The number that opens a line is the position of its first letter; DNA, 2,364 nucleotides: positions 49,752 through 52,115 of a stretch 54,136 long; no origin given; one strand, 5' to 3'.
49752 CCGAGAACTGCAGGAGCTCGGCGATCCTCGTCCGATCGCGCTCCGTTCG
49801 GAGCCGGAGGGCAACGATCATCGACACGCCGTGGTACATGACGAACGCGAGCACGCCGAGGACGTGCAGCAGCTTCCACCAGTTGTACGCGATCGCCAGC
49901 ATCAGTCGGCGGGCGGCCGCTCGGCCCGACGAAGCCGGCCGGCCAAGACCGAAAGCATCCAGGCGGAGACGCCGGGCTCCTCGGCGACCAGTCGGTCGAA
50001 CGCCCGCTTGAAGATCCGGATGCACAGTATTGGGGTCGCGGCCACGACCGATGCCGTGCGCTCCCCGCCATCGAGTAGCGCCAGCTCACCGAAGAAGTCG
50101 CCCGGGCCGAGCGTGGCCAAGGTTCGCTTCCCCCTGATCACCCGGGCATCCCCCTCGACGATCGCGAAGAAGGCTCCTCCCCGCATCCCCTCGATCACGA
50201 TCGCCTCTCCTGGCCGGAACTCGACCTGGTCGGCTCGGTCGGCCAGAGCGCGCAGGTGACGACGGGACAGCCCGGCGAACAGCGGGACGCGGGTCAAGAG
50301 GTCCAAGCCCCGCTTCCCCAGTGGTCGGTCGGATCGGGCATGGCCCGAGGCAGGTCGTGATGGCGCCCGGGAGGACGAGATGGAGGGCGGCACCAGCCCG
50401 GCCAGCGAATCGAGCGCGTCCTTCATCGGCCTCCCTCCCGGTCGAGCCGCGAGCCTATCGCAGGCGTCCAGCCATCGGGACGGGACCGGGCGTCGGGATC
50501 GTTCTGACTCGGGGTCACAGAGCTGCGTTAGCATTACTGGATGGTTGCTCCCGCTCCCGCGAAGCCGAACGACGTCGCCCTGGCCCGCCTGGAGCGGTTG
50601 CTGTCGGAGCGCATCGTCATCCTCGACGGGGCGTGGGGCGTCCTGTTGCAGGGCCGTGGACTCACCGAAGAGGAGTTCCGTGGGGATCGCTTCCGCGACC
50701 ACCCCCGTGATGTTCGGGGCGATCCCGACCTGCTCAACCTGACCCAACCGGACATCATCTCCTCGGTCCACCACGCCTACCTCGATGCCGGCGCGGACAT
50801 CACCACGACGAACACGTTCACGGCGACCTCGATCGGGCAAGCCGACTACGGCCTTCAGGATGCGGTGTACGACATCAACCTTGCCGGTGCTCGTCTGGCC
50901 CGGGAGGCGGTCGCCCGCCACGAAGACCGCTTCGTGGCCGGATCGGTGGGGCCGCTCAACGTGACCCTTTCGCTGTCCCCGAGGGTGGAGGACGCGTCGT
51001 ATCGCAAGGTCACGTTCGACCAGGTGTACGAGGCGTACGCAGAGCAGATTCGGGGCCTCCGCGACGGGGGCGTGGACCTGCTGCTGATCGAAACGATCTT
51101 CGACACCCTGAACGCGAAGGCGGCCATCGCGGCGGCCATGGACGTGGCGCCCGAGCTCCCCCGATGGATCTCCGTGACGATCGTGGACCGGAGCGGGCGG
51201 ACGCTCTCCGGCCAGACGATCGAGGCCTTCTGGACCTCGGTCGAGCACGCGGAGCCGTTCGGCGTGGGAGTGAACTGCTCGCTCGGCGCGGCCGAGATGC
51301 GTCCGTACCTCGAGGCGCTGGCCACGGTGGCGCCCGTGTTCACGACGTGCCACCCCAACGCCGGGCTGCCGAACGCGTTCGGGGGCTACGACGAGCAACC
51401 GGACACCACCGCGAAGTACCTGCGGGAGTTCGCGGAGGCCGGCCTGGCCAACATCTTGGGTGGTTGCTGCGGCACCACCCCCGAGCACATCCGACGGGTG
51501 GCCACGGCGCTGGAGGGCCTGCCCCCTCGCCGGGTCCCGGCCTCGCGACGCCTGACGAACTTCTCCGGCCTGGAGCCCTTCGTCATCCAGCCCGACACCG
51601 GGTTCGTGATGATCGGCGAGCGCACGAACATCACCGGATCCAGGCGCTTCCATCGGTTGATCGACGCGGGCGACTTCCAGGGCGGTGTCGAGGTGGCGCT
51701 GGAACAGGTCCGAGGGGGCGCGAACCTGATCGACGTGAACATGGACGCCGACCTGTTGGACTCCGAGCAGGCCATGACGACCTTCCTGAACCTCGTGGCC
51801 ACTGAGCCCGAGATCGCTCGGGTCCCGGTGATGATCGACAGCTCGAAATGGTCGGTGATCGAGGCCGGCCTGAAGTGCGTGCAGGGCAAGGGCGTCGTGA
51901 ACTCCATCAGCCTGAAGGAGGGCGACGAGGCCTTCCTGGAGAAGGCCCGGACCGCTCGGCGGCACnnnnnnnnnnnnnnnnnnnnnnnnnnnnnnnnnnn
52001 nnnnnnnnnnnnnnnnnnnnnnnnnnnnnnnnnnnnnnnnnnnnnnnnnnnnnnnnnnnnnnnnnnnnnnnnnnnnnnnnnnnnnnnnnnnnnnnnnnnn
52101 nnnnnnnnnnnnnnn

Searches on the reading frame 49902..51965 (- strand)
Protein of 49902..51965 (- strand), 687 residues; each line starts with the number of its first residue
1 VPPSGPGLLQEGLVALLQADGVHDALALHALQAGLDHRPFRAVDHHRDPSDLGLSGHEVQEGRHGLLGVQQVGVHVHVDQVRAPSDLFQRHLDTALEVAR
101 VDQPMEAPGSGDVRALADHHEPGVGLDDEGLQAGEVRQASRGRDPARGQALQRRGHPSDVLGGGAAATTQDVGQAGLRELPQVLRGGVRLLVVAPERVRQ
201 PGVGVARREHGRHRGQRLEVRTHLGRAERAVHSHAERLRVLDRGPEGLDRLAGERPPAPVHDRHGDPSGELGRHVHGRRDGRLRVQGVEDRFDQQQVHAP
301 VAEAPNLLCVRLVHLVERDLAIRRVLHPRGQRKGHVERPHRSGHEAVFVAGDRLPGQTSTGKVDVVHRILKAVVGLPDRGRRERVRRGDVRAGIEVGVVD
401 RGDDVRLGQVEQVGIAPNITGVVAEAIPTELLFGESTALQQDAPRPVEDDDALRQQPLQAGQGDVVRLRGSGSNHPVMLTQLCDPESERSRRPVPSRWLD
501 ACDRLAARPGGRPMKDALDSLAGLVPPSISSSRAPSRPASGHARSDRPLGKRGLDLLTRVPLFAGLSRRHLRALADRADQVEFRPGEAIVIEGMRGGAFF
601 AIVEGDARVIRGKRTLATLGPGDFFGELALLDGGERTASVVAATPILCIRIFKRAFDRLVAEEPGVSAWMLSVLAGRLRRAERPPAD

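Call 84: search_protein_families(library=pfam, proteins=[window:49902-51965:-], max_evalue=0.0001)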
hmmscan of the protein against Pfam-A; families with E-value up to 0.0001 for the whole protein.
window:49902-51965:- (687 aa): 1 family
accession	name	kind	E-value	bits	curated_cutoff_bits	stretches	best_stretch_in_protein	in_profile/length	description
PF00027.35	cNMP_binding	-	6.6e-19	68.1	27.5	1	581-662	2-88/89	Cyclic nucleotide-binding domain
